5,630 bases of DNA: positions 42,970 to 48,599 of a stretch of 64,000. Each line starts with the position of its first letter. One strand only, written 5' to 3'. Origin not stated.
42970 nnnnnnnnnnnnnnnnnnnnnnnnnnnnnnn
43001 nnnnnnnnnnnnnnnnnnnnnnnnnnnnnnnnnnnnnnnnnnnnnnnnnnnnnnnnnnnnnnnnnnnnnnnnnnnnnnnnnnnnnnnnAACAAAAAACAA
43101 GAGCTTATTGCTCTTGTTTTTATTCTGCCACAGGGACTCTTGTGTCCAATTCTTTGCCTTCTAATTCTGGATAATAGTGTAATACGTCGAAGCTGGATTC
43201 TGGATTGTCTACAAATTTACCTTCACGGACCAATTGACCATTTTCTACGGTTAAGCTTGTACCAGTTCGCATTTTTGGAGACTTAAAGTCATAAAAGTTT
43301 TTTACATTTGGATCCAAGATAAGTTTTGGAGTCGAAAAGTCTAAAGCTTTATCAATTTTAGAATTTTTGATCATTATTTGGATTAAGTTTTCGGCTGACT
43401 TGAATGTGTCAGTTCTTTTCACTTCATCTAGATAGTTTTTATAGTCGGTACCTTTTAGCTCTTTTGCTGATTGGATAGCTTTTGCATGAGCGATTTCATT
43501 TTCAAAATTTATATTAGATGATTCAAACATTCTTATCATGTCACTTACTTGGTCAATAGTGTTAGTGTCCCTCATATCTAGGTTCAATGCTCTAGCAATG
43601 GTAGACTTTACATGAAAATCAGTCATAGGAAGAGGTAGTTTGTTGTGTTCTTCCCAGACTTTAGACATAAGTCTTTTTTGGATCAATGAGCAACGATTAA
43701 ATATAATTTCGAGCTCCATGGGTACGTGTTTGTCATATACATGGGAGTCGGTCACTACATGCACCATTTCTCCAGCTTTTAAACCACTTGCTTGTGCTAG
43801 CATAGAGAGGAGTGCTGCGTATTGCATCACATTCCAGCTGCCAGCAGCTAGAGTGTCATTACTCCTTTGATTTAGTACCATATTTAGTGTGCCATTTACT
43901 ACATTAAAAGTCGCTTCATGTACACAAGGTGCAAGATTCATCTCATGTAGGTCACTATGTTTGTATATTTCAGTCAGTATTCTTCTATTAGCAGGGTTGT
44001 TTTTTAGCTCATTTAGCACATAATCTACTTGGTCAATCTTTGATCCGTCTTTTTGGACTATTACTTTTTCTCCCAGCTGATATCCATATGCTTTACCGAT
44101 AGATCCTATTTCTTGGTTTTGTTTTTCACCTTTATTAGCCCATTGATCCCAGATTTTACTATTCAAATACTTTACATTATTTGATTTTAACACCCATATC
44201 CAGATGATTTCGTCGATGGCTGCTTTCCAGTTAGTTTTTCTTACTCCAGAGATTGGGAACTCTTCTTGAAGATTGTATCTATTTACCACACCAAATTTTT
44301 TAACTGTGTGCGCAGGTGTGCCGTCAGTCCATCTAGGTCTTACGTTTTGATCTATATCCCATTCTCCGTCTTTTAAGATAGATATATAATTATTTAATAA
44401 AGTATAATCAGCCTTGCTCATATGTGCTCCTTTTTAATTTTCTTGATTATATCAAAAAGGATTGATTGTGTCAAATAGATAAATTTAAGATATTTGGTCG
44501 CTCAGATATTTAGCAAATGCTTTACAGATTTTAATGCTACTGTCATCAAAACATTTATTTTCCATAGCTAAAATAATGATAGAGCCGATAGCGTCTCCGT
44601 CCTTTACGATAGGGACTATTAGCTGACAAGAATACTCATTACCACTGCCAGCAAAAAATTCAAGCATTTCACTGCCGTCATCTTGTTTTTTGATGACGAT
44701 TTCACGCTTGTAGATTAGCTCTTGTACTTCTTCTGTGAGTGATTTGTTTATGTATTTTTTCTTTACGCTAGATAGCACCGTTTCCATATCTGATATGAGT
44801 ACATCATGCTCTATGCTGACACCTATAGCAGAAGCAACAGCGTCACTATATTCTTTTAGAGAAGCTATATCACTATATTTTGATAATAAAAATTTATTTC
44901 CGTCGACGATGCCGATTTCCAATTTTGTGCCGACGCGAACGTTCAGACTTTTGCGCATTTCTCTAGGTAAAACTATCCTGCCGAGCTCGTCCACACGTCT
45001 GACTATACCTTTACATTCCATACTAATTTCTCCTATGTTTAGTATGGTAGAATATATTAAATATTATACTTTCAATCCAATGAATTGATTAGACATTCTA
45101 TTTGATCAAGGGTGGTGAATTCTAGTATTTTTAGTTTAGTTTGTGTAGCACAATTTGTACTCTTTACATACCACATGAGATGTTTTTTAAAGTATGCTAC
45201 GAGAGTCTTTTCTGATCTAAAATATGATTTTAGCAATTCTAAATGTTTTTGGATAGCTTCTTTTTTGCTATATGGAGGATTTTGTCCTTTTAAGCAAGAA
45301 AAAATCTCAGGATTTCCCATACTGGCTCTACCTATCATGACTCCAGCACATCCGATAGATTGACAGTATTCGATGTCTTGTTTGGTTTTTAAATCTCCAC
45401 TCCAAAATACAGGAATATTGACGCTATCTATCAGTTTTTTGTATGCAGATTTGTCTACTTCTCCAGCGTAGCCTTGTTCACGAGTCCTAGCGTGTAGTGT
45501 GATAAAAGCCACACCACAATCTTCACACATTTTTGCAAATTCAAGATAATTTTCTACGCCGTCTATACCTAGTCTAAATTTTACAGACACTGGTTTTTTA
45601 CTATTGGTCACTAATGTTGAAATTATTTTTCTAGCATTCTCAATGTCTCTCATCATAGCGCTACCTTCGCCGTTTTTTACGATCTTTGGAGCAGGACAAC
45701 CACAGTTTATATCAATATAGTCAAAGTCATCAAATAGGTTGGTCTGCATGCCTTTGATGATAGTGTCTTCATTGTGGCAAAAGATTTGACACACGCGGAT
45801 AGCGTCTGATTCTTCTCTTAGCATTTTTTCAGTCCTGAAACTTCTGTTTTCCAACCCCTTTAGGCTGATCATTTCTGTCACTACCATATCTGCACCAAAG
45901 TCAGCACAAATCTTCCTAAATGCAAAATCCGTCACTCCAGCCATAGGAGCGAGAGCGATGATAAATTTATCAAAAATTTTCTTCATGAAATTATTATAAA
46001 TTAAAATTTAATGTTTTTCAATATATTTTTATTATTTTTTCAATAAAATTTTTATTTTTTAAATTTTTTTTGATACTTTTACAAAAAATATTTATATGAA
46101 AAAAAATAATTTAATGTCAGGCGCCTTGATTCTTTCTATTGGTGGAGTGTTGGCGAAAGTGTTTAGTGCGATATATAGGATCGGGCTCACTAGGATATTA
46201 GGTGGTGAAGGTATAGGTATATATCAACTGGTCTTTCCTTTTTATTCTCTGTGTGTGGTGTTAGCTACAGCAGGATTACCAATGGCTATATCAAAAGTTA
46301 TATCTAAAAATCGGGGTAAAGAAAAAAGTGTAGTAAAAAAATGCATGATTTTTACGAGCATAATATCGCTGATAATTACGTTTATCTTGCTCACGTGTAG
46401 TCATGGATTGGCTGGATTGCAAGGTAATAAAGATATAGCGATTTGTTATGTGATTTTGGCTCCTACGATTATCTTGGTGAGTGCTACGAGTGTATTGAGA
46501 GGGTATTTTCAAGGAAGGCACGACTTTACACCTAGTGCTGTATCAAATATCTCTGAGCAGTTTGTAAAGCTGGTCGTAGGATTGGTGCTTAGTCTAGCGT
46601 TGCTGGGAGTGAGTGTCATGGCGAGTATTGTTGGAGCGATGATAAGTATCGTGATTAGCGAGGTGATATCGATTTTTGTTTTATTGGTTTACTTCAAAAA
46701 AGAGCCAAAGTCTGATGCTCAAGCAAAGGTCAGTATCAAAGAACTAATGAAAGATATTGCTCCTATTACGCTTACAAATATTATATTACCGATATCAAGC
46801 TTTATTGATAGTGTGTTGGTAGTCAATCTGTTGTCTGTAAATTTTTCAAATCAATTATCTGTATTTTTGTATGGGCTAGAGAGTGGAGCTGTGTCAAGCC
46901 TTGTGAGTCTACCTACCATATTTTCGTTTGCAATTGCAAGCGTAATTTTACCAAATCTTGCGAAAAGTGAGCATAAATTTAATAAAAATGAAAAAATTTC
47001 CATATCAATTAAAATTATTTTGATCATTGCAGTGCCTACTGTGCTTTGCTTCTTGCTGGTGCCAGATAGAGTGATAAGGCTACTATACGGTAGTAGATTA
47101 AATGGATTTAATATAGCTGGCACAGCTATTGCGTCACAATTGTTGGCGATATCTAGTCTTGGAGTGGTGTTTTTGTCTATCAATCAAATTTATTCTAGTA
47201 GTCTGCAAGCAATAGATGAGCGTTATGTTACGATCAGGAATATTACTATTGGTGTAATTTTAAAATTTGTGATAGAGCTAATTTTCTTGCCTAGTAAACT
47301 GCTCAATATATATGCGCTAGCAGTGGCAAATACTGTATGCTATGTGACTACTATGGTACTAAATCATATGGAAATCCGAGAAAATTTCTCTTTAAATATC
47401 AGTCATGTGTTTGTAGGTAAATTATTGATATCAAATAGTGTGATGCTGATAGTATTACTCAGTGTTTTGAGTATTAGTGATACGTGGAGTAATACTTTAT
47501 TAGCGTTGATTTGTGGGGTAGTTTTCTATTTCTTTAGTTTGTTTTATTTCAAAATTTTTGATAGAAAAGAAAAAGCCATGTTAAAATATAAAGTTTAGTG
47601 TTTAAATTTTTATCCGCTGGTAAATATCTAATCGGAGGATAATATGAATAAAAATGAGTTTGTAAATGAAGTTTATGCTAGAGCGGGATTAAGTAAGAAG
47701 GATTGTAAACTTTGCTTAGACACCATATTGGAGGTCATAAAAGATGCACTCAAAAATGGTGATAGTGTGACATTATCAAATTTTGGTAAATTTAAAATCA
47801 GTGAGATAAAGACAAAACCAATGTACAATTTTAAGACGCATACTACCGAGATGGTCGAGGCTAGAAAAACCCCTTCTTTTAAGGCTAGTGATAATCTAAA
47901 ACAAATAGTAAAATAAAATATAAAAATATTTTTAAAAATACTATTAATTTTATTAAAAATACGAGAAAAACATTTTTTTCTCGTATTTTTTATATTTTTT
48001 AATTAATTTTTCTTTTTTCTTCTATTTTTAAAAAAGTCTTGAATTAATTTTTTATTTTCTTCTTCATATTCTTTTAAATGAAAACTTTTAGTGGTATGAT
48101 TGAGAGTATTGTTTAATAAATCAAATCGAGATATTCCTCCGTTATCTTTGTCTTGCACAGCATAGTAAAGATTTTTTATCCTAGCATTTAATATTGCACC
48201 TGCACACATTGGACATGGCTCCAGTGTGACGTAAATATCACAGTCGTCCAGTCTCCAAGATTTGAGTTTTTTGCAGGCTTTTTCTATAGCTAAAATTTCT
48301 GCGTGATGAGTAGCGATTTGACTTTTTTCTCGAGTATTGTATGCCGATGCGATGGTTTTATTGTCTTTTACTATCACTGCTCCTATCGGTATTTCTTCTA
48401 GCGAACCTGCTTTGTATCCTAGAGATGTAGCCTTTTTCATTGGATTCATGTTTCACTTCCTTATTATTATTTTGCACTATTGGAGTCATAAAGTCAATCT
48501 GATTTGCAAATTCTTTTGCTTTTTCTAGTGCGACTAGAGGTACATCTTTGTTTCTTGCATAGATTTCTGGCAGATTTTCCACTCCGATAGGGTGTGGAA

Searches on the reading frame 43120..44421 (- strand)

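Call 60: search_protein_families(library=pfam, proteins=[window:43120-44421:-], max_evalue=0.0001)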
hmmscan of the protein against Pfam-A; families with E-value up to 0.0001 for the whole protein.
window:43120-44421:- (433 aa): 1 family
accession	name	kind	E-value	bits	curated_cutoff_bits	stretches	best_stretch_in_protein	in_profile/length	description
PF00303.24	Thymidylat_synt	-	5.3e-62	209.8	24.3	1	13-236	8-218/266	Thymidylate synthase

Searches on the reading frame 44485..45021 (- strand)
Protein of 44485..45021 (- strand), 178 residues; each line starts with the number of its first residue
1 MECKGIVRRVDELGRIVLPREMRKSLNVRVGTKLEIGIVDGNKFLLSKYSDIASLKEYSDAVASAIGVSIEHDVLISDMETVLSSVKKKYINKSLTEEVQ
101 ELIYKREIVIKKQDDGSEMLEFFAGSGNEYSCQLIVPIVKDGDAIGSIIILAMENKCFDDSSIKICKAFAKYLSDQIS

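Call 60: search_protein_families(library=pfam, proteins=[window:44485-45021:-], max_evalue=0.0001)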
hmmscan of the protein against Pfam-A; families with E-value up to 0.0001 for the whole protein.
window:44485-45021:- (178 aa): 2 families
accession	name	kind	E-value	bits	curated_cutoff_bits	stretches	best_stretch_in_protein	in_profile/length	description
PF15714.11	SpoVT_C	-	3e-20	73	27.5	1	55-177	2-127/128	Stage V sporulation protein T C-terminal, transcription factor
PF04014.23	MazE_antitoxin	-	1.4e-09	38.1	24.7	1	7-51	1-45/48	Antidote-toxin recognition MazE, bacterial antitoxin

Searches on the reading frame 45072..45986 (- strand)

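Call 60: search_protein_families(library=pfam, proteins=[window:45072-45986:-], max_evalue=0.0001)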
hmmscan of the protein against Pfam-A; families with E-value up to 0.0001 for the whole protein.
window:45072-45986:- (304 aa): 2 families
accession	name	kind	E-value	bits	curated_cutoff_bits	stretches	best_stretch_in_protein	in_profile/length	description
PF01207.24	Dus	-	3.8e-65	220.5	20.4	1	12-287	2-289/311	Dihydrouridine synthase (Dus)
PF00977.27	His_biosynth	-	1.3e-05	25.2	23.6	1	146-221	147-221/228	Histidine biosynthesis protein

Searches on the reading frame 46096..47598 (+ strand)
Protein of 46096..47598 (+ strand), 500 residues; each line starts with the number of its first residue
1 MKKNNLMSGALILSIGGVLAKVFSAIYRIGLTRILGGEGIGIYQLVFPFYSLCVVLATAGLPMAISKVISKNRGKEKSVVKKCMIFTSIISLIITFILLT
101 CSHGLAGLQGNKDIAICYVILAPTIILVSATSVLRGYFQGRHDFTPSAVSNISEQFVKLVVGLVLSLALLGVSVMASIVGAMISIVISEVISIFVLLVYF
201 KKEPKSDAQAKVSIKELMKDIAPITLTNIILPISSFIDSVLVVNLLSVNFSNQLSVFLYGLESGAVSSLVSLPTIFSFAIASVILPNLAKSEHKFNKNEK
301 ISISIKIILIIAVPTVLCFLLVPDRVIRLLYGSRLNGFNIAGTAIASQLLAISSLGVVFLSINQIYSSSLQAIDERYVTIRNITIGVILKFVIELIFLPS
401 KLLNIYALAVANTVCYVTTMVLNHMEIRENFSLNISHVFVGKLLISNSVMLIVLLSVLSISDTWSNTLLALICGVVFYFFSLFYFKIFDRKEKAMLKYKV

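Call 60: search_protein_families(library=pfam, proteins=[window:46096-47598:+], max_evalue=0.0001)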
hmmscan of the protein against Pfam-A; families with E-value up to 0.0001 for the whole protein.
window:46096-47598:+ (500 aa): 4 families
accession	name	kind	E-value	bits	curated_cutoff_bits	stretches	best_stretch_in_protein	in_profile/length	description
PF01943.22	Polysacc_synt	-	3.7e-33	115.6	28.2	1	8-290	3-272/274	Polysaccharide biosynthesis protein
PF03023.19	MurJ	-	2.6e-20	72.9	27.4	1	70-472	46-448/451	Lipid II flippase MurJ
PF13440.11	Polysacc_synt_3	-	9e-19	68.2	23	1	31-334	2-287/293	Polysaccharide biosynthesis protein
PF01554.23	MatE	-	3.6e-06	27.2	24.9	1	29-162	18-159/161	MatE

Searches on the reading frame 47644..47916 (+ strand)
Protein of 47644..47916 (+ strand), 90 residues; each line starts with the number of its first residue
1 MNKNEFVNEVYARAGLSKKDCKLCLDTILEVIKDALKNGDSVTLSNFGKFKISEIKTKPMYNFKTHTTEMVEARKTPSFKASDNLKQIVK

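Call 61: search_protein_families(library=pfam, proteins=[window:47644-47916:+], max_evalue=0.0001)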
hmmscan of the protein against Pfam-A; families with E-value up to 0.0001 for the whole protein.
window:47644-47916:+ (90 aa): 3 families
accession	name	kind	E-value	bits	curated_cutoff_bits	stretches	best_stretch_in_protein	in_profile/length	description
PF00216.26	Bac_DNA_binding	-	1.4e-26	93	22.4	1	1-89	1-89/90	Bacterial DNA-binding protein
PF18291.6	HU-HIG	-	1.6e-08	35.1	26.2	1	2-88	33-117/125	HU domain fused to wHTH, Ig, or Glycine-rich motif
PF14908.11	HU-CCDC81_euk_1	-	2.2e-05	24.9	26.1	1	15-88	18-84/89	CCDC81 eukaryotic HU domain 1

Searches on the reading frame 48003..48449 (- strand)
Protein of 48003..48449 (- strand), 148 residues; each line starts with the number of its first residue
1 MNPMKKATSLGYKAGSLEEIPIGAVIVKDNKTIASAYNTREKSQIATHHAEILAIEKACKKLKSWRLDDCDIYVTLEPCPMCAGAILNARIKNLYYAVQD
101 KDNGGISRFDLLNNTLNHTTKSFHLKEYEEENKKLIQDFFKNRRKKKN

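Call 61: search_protein_families(library=pfam, proteins=[window:48003-48449:-], max_evalue=0.0001)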
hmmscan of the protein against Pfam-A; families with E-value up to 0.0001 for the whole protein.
window:48003-48449:- (148 aa): 3 families
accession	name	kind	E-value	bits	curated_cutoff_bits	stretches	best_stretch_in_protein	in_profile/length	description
PF14437.12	MafB19-deam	-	1.6e-38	132.2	27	1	4-144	7-142/142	MafB19-like deaminase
PF00383.29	dCMP_cyt_deam_1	-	2.1e-28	98.6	25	1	4-97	8-101/102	Cytidine and deoxycytidylate deaminase zinc-binding region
PF14439.12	Bd3614-deam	-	6e-07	29.9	38.5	1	24-112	12-102/113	Bd3614-like deaminase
